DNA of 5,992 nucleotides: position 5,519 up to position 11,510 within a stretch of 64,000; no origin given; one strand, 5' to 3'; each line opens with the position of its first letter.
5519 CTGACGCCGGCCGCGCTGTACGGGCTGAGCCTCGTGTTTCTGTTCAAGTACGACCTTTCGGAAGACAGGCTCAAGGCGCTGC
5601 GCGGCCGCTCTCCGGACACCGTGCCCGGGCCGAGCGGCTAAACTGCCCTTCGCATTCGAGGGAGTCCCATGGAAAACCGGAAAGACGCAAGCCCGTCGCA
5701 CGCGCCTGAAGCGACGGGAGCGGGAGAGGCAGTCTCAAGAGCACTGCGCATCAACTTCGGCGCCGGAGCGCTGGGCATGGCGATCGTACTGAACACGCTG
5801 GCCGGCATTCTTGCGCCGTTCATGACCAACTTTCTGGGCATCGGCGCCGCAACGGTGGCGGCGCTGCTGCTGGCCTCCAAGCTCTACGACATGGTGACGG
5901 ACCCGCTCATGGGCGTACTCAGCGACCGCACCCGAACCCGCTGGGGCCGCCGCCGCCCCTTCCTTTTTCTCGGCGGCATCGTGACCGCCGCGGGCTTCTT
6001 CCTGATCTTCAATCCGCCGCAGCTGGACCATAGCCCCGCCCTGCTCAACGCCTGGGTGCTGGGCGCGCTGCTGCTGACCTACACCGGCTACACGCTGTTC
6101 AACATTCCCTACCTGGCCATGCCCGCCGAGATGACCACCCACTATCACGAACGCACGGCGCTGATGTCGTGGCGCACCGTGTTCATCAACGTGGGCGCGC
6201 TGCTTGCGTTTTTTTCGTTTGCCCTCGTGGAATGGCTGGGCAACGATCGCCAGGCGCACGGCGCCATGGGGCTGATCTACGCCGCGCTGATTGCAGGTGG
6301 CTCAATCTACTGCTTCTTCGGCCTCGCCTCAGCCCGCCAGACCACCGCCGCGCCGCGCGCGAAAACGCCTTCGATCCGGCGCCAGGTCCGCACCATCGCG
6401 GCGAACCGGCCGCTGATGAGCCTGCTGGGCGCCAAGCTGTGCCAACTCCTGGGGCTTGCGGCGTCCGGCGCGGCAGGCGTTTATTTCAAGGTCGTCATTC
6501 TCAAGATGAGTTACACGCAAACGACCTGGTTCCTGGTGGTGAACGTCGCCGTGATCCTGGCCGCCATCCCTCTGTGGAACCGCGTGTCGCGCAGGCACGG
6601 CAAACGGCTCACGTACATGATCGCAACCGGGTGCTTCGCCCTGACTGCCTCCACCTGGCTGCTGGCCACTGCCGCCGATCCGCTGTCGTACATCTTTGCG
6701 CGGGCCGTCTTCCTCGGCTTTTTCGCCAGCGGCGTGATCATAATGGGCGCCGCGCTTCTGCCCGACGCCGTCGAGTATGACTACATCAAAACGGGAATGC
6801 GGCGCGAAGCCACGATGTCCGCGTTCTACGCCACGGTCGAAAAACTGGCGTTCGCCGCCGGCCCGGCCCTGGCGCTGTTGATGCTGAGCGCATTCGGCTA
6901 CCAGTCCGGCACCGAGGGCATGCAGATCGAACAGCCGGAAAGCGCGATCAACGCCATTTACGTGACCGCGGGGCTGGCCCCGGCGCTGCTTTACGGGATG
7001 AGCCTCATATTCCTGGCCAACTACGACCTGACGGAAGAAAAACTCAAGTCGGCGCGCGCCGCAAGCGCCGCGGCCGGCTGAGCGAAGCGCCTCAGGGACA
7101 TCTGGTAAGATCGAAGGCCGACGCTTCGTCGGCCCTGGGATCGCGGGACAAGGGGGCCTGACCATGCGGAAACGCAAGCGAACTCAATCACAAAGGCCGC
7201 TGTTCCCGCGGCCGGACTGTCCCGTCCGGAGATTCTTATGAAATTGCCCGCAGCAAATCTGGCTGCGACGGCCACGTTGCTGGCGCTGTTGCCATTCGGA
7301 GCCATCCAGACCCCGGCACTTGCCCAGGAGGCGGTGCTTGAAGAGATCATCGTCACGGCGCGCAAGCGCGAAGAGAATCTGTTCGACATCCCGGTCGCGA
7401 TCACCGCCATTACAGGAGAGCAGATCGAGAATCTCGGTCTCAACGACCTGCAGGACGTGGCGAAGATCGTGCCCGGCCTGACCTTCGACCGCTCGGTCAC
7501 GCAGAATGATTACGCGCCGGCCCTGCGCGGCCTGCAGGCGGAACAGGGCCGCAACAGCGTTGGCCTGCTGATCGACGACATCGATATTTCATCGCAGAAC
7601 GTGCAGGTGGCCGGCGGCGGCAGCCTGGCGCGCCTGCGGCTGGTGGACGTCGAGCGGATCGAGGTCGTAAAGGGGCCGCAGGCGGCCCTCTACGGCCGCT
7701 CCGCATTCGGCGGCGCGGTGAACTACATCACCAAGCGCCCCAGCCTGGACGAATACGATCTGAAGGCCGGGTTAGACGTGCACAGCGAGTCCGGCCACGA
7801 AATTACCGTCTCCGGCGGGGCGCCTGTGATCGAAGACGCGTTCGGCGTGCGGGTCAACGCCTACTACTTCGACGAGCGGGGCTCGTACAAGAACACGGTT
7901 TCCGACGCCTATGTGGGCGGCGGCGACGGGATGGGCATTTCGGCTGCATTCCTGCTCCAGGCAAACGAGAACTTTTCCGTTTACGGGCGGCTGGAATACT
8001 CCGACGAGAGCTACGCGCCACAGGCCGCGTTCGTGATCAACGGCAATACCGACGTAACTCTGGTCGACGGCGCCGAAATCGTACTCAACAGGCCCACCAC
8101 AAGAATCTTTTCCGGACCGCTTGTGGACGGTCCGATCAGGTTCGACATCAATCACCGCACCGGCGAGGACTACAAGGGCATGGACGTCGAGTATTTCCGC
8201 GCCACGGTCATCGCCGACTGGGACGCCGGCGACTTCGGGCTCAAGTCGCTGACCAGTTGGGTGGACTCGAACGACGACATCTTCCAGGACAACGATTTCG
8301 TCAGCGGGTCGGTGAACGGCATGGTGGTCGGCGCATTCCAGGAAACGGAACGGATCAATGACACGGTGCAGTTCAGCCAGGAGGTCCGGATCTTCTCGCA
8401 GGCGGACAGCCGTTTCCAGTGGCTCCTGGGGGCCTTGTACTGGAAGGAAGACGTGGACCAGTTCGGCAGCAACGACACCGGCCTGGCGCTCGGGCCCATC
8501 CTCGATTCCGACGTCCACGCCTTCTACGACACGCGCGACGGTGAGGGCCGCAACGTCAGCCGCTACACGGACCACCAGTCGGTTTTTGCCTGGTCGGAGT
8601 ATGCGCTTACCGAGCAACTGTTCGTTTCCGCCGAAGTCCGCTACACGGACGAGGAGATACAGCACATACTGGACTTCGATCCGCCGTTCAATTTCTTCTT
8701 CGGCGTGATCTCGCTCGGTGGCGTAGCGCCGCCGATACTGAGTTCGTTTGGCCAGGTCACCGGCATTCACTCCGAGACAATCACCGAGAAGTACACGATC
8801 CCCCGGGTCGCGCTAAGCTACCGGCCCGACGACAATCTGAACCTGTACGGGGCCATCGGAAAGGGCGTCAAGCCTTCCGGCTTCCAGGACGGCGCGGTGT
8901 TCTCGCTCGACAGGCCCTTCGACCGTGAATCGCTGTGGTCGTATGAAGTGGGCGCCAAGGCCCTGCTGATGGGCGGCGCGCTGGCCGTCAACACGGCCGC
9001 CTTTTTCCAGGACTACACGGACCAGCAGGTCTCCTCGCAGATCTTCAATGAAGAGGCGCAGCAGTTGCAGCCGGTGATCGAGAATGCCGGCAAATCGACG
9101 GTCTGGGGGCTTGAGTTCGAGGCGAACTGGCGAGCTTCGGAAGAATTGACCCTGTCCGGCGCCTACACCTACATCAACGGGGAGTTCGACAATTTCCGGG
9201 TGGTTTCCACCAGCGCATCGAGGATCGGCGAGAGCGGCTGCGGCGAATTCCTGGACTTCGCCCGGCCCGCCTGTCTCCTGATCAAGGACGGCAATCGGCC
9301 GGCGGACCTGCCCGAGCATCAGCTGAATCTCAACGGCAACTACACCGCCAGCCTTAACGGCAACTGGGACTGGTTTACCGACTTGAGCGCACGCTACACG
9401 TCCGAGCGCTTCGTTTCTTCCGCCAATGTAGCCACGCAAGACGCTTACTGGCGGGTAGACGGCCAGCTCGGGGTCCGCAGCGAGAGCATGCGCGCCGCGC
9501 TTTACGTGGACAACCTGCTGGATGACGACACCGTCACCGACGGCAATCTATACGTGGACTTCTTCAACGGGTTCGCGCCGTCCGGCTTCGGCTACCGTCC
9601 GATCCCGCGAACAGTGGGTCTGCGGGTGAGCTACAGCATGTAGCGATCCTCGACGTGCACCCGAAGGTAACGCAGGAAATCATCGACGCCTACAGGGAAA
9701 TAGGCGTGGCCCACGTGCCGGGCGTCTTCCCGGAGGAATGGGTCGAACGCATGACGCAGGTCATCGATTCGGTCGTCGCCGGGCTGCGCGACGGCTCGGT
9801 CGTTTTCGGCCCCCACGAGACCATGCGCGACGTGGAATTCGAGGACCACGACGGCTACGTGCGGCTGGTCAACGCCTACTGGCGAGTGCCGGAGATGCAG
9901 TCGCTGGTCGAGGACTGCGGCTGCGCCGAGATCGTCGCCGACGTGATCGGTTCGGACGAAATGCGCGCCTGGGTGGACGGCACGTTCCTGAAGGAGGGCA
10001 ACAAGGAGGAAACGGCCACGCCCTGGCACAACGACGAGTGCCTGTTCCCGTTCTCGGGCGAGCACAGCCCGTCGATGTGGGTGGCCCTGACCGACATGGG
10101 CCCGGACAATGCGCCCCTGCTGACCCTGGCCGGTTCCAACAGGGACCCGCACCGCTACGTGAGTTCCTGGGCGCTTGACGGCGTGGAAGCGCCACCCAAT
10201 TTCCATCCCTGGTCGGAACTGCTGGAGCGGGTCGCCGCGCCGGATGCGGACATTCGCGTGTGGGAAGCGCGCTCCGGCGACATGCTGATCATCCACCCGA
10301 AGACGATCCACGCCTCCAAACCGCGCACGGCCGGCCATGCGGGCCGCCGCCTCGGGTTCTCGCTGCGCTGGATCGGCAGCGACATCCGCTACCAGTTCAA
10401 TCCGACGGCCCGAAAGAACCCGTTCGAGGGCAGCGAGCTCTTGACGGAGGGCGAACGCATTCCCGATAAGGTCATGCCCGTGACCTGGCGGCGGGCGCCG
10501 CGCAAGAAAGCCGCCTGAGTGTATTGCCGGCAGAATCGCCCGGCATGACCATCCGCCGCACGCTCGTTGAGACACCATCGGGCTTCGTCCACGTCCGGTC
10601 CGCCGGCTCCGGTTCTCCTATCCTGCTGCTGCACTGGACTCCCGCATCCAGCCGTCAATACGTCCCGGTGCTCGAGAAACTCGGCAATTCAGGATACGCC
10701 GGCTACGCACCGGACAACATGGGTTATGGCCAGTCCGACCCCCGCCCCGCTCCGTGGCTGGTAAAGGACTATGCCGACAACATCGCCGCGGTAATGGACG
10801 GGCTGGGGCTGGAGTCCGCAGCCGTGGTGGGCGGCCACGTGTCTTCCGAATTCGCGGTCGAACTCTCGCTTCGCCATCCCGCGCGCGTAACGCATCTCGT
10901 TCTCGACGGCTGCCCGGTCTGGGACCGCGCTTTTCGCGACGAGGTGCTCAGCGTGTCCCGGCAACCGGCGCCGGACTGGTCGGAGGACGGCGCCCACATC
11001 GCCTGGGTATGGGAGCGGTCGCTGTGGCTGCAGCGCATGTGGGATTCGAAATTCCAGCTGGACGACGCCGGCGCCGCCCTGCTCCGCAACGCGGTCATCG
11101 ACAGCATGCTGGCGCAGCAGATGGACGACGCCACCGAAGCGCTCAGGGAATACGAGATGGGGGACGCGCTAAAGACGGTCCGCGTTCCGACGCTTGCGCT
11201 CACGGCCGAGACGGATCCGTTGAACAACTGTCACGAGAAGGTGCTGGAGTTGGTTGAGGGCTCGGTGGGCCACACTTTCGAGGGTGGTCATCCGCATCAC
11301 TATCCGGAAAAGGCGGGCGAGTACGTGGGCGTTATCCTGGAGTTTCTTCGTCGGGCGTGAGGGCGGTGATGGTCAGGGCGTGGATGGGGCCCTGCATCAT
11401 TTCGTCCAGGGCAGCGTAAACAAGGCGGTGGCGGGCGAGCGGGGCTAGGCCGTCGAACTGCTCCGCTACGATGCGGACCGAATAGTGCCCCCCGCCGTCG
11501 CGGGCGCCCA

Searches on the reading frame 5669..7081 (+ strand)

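Call 42: search_protein_families(library=pfam, proteins=[window:5669-7081:+], max_evalue=1e-8)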
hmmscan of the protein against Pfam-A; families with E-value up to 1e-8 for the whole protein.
window:5669-7081:+ (470 aa): 2 families
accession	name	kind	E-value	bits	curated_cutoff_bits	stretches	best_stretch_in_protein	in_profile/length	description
PF13347.12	MFS_2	-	1.4e-81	274.7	27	1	30-456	2-427/427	MFS/sugar transport protein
PF07690.21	MFS_1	-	8.7e-21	74.6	33.4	2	258-413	4-152/347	Major Facilitator Superfamily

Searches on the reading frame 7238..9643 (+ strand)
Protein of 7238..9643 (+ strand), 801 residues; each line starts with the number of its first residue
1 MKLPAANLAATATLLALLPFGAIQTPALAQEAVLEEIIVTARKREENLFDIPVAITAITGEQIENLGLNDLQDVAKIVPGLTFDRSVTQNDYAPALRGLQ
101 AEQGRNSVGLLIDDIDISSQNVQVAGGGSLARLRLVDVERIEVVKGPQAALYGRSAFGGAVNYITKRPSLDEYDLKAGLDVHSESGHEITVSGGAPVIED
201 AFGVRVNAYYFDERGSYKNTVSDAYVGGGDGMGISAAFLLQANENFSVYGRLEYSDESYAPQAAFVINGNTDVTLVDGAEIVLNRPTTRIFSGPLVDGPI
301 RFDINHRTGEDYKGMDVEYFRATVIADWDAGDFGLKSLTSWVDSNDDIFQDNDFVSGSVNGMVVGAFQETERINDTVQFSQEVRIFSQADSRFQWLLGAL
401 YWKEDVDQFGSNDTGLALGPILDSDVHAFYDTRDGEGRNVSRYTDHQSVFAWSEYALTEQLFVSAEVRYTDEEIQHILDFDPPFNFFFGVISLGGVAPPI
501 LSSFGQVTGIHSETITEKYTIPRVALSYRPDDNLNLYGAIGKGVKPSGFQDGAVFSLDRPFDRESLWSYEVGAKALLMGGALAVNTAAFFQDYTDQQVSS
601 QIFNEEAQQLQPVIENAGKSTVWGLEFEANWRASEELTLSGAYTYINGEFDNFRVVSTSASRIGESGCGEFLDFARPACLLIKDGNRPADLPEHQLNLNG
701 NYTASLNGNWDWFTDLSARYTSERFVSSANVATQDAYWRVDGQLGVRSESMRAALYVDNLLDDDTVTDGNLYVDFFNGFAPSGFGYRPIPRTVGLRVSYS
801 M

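Call 42: search_protein_families(library=pfam, proteins=[window:7238-9643:+], max_evalue=1e-8)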
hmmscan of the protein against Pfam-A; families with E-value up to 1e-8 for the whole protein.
window:7238-9643:+ (801 aa): 2 families
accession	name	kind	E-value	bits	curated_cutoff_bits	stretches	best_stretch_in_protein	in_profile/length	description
PF00593.30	TonB_dep_Rec_b-barrel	-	2e-34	120.6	27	1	303-760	44-436/436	TonB dependent receptor-like, beta-barrel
PF07715.20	Plug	-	5.1e-20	72.4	23.9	1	49-160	3-107/107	TonB-dependent Receptor Plug Domain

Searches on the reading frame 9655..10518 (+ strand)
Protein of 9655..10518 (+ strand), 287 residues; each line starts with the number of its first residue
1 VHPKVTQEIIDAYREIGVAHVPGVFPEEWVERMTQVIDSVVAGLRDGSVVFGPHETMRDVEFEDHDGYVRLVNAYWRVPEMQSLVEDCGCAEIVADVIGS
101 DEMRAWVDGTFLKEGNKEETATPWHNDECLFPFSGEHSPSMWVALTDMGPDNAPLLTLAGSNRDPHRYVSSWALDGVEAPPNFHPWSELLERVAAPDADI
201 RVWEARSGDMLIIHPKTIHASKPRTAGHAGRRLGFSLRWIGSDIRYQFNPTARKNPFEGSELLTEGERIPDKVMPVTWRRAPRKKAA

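Call 42: search_protein_families(library=pfam, proteins=[window:9655-10518:+], max_evalue=1e-8)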
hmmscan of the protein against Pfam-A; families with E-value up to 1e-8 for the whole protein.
window:9655-10518:+ (287 aa): 1 family
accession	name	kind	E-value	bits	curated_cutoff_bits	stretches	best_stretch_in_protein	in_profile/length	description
PF05721.19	PhyH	-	1.4e-20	75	22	1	13-227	1-209/213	Phytanoyl-CoA dioxygenase (PhyH)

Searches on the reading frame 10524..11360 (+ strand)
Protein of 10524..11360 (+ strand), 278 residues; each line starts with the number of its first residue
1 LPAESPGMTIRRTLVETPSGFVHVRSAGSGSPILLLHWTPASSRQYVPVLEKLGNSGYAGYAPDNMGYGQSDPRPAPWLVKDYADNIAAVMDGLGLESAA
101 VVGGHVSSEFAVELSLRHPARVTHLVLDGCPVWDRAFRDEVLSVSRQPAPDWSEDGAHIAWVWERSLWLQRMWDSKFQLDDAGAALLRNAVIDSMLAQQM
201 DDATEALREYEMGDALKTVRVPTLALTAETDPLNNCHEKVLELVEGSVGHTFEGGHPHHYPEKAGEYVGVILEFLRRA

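Call 42: search_protein_families(library=pfam, proteins=[window:10524-11360:+], max_evalue=1e-8)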
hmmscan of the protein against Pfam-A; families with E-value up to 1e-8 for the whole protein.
window:10524-11360:+ (278 aa): 1 family
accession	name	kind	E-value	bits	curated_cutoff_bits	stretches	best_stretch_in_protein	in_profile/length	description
PF00561.26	Abhydrolase_1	-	7.9e-12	45.8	25.8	1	32-141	2-117/245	alpha/beta hydrolase fold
